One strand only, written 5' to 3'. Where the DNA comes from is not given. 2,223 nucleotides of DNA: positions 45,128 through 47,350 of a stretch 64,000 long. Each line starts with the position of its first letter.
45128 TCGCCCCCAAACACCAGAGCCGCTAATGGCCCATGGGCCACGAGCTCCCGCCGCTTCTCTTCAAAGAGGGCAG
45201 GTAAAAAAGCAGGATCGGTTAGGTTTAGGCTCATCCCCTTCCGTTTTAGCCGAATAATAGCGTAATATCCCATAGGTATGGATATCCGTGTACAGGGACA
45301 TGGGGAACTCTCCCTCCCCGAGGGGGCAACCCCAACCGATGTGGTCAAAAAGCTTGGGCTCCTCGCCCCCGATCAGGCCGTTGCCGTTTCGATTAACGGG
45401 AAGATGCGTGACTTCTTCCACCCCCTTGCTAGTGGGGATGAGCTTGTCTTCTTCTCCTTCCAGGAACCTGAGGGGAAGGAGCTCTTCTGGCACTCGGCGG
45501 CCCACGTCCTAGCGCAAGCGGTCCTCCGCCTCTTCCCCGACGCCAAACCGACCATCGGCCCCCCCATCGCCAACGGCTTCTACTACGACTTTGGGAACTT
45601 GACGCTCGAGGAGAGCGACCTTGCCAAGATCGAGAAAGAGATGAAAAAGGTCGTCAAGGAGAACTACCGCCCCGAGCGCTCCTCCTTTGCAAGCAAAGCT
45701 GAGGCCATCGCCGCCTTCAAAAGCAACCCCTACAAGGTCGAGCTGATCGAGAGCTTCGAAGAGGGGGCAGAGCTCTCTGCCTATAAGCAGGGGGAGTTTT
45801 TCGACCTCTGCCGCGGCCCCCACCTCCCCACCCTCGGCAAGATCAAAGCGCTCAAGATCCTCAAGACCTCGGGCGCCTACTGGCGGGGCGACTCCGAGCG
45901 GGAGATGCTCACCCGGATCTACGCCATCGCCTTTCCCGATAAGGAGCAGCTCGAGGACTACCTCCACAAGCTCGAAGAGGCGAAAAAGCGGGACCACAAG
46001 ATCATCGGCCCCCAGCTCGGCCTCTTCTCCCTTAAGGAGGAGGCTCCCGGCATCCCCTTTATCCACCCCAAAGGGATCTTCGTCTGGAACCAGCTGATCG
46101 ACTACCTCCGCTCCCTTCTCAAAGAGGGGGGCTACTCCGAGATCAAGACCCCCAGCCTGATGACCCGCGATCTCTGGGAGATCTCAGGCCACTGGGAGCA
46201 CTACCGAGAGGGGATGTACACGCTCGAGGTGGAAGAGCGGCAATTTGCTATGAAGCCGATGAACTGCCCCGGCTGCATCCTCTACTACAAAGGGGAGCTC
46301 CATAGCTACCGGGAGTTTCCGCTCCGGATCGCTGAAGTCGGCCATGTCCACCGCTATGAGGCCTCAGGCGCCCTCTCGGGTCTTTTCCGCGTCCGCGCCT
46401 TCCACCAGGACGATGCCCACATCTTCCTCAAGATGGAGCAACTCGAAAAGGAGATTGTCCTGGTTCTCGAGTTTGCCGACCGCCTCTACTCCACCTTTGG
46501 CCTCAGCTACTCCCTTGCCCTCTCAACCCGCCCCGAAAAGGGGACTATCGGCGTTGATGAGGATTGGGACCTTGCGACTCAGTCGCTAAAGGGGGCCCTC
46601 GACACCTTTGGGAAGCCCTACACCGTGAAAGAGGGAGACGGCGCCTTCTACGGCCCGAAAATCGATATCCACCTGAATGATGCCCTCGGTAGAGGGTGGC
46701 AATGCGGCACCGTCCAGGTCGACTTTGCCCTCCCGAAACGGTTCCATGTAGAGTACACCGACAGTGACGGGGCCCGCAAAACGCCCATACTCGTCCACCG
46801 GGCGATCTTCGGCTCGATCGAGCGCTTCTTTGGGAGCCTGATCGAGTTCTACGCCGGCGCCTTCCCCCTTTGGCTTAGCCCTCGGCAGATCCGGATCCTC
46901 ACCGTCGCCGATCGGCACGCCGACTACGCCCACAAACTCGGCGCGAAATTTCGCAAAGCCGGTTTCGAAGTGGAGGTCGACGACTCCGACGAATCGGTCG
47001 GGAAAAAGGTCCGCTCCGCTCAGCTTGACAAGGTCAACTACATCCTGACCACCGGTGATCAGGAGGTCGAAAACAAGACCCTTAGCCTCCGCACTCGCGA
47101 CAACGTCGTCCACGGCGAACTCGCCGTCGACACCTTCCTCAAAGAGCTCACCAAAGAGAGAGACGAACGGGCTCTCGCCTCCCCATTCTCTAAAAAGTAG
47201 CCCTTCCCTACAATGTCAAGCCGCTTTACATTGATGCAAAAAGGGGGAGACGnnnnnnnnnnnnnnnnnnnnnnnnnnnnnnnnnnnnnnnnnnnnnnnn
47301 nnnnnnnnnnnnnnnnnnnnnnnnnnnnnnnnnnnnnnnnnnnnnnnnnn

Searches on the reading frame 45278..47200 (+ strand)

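Call 72: search_protein_families(library=pfam, proteins=[window:45278-47200:+], max_evalue=0.00001)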
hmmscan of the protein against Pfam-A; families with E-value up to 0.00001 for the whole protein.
window:45278-47200:+ (640 aa): 3 families
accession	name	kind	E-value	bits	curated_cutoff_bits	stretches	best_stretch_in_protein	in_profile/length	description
PF00587.30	tRNA-synt_2b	-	3.9e-42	144.8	29.3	1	314-523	1-177/179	tRNA synthetase class II core domain (G, H, P, S and T)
PF03129.25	HGTP_anticodon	-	2.5e-21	76.1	21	1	537-626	1-93/94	Anticodon binding domain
PF07973.19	tRNA_SAD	-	5.7e-14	52.3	24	1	167-215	2-44/44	Threonyl and Alanyl tRNA synthetase second additional domain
